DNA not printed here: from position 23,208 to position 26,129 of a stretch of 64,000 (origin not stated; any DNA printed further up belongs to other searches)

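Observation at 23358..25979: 873-aa hyper-basic, largely low-complexity membrane-anchored protein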

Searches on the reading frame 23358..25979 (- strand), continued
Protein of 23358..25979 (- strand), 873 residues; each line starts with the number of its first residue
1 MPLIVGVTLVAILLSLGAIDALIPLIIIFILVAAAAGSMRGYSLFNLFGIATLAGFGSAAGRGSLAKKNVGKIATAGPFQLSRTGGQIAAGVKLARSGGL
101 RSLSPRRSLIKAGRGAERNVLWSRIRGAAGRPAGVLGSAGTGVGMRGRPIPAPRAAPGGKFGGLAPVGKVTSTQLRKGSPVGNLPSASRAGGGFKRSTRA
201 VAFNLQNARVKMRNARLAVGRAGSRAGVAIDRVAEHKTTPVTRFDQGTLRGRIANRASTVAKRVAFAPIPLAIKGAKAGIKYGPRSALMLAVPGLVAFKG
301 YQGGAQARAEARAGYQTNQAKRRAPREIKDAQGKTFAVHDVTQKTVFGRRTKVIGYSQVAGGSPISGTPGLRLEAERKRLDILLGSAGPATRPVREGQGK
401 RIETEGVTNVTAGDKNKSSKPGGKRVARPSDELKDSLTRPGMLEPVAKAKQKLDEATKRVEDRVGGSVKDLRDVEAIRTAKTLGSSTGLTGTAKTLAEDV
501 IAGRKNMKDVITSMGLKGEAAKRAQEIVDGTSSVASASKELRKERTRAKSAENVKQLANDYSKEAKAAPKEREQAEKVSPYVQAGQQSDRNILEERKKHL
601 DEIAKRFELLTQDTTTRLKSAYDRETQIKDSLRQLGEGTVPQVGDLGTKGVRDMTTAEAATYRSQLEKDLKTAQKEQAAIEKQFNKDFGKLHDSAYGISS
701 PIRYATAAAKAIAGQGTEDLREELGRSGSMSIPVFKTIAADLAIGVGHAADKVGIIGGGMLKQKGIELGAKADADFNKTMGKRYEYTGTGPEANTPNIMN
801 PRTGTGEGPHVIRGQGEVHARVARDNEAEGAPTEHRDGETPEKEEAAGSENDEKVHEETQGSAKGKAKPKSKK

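Call 103: find_encoding_contigs(protein=P0273, flank=10000, max_places=3)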
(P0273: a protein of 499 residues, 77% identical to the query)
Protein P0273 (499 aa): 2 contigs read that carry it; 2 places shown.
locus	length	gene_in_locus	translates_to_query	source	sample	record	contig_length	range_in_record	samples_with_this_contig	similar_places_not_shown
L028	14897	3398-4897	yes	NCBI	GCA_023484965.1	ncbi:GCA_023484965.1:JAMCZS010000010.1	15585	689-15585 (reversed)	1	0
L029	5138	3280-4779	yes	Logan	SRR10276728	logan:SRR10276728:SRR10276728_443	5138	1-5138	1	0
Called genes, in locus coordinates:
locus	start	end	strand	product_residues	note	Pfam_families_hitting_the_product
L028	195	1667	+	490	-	-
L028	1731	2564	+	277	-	-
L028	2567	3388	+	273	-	-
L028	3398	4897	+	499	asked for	PF01935:DUF87, PF19044:P-loop_TraG (weak), PF12846:AAA_10 (weak)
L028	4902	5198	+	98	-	-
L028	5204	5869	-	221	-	PF07282:Cas12f1-like_TNB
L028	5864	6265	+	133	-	-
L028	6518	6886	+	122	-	-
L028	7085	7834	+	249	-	-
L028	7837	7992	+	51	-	-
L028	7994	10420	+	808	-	-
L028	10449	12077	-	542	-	PF02518:HATPase_c, PF09239:Topo-VIb_trans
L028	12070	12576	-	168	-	PF21800:KH_KRR1_2nd, PF22891:KH_PNO1_2nd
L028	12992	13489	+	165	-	-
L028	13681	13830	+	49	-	-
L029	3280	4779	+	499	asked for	PF01935:DUF87, PF19044:P-loop_TraG (weak), PF12846:AAA_10 (weak)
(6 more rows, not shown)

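Call 105: find_encoding_contigs(protein=P0258, flank=10000, max_places=2)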
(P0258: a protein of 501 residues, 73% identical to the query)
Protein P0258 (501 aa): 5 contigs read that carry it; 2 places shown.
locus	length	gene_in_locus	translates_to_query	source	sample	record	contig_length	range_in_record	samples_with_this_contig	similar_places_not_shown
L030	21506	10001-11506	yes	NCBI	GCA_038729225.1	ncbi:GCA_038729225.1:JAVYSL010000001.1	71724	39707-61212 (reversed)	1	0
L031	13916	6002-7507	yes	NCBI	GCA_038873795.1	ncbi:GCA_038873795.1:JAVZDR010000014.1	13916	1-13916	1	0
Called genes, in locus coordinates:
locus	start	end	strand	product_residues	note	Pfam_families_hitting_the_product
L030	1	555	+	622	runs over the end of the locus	-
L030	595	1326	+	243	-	-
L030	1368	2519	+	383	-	-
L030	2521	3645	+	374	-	-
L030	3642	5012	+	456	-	-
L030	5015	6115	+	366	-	-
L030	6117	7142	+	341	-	-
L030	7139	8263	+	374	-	-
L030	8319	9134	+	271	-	-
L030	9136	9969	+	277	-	-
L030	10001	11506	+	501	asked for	PF01935:DUF87, PF19044:P-loop_TraG (faint), PF12846:AAA_10 (faint)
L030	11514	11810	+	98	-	-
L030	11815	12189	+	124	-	-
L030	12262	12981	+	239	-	PF06005:ZapB (faint), PF27303:CdvB_HTH (weak)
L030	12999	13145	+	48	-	-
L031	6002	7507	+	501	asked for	PF01935:DUF87, PF19044:P-loop_TraG (faint), PF12846:AAA_10 (faint)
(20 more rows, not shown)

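Call 107: find_encoding_contigs(protein=P0166, flank=10000, max_places=2)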
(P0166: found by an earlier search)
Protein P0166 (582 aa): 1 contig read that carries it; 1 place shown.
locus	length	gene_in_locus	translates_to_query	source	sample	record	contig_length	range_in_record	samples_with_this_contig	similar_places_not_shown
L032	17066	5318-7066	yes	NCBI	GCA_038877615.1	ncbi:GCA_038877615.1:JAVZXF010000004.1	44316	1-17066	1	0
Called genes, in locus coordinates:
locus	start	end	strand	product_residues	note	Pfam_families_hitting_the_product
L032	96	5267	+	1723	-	-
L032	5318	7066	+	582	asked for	-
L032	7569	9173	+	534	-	-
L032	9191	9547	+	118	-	PF01849:NAC (weak)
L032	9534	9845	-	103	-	PF04242:DUF424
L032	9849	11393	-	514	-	PF00535:Glycos_transf_2, PF03552:Cellulose_synt (faint), PF10111:Glyco_tranf_2_2 (faint), PF13641:Glyco_tranf_2_3, PF13632:Glyco_trans_2_3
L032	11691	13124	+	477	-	PF09594:GT87 (weak)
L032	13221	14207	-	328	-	-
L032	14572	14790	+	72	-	-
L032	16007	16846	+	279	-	-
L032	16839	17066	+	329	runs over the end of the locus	PF04321:RmlD_sub_bind, PF05368:NmrA, PF01073:3Beta_HSD, PF01370:Epimerase, PF02719:Polysacc_synt_2, PF13460:NAD_binding_10, PF16363:GDP_Man_Dehyd, PF07993:NAD_binding_4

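Call 108: find_encoding_contigs(protein=P0255, flank=4000, max_places=10)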
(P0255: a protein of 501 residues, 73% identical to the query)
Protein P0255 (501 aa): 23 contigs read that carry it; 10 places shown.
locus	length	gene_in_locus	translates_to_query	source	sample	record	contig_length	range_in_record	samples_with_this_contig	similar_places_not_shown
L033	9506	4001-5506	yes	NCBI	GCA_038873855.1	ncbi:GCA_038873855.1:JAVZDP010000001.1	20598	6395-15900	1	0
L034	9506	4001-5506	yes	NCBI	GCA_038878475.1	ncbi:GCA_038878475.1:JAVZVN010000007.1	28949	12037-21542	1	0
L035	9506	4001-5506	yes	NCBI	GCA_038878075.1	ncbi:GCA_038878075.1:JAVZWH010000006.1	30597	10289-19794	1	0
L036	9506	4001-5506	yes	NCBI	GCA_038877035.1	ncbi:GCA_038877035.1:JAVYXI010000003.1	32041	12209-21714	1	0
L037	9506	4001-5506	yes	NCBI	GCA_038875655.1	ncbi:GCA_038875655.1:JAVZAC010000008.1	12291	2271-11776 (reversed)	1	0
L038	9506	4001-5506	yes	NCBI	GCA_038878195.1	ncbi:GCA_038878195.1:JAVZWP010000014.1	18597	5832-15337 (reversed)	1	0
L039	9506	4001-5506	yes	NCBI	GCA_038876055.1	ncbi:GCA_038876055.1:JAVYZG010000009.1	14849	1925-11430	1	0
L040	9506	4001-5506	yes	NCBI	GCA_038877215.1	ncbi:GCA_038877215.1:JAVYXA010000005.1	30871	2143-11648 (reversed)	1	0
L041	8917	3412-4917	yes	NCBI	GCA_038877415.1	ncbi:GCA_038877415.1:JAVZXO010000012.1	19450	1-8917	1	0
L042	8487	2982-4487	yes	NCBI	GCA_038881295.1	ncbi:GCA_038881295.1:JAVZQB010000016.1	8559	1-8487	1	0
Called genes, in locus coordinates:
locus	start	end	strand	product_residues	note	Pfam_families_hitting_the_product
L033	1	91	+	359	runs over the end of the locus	-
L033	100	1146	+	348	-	-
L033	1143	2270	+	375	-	-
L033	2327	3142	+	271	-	-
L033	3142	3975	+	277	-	-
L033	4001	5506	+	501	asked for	PF01935:DUF87, PF19044:P-loop_TraG (faint), PF12846:AAA_10 (faint)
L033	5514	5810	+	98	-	-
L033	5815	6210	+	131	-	-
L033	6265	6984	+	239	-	PF06005:ZapB (weak)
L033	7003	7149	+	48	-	-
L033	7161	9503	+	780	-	-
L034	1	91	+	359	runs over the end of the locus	-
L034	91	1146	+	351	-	-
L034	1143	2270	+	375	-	-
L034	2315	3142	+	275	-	-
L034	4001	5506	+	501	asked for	PF01935:DUF87, PF19044:P-loop_TraG (faint), PF12846:AAA_10 (faint)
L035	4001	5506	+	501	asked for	PF01935:DUF87, PF19044:P-loop_TraG (faint), PF12846:AAA_10 (faint)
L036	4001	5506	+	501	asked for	PF01935:DUF87, PF19044:P-loop_TraG (faint), PF12846:AAA_10 (faint)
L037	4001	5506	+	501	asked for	PF01935:DUF87, PF19044:P-loop_TraG (faint), PF12846:AAA_10 (faint)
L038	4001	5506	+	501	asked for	PF01935:DUF87, PF19044:P-loop_TraG (faint), PF12846:AAA_10 (faint)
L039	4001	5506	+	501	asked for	PF01935:DUF87, PF19044:P-loop_TraG (faint), PF12846:AAA_10 (faint)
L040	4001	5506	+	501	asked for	PF01935:DUF87, PF19044:P-loop_TraG (faint), PF12846:AAA_10 (faint)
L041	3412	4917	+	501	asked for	PF01935:DUF87, PF19044:P-loop_TraG (faint), PF12846:AAA_10 (faint)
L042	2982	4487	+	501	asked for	PF01935:DUF87, PF19044:P-loop_TraG (faint), PF12846:AAA_10 (faint)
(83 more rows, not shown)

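Call 110: find_encoding_contigs(protein=P0163, flank=1500, max_places=3)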
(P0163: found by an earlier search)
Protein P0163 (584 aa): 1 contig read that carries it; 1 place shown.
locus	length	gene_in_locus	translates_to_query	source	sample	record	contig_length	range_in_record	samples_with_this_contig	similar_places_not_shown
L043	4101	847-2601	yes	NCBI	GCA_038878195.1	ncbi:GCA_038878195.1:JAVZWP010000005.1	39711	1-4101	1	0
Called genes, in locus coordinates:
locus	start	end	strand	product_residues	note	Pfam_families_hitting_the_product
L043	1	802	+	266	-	?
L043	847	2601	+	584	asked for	-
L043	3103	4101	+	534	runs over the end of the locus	-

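Call 111: find_encoding_contigs(protein=P0162, flank=1500, max_places=3)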
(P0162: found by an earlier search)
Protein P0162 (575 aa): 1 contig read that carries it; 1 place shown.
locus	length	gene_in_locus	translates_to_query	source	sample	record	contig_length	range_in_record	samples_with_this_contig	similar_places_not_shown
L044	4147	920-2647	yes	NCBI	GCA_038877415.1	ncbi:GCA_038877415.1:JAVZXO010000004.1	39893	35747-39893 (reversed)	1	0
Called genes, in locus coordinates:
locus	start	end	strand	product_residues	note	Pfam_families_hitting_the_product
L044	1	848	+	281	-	?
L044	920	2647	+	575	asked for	-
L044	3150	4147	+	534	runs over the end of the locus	-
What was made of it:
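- Tried and rejected: Assembly accessions answered the question instead (calls 108, 110, 111).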
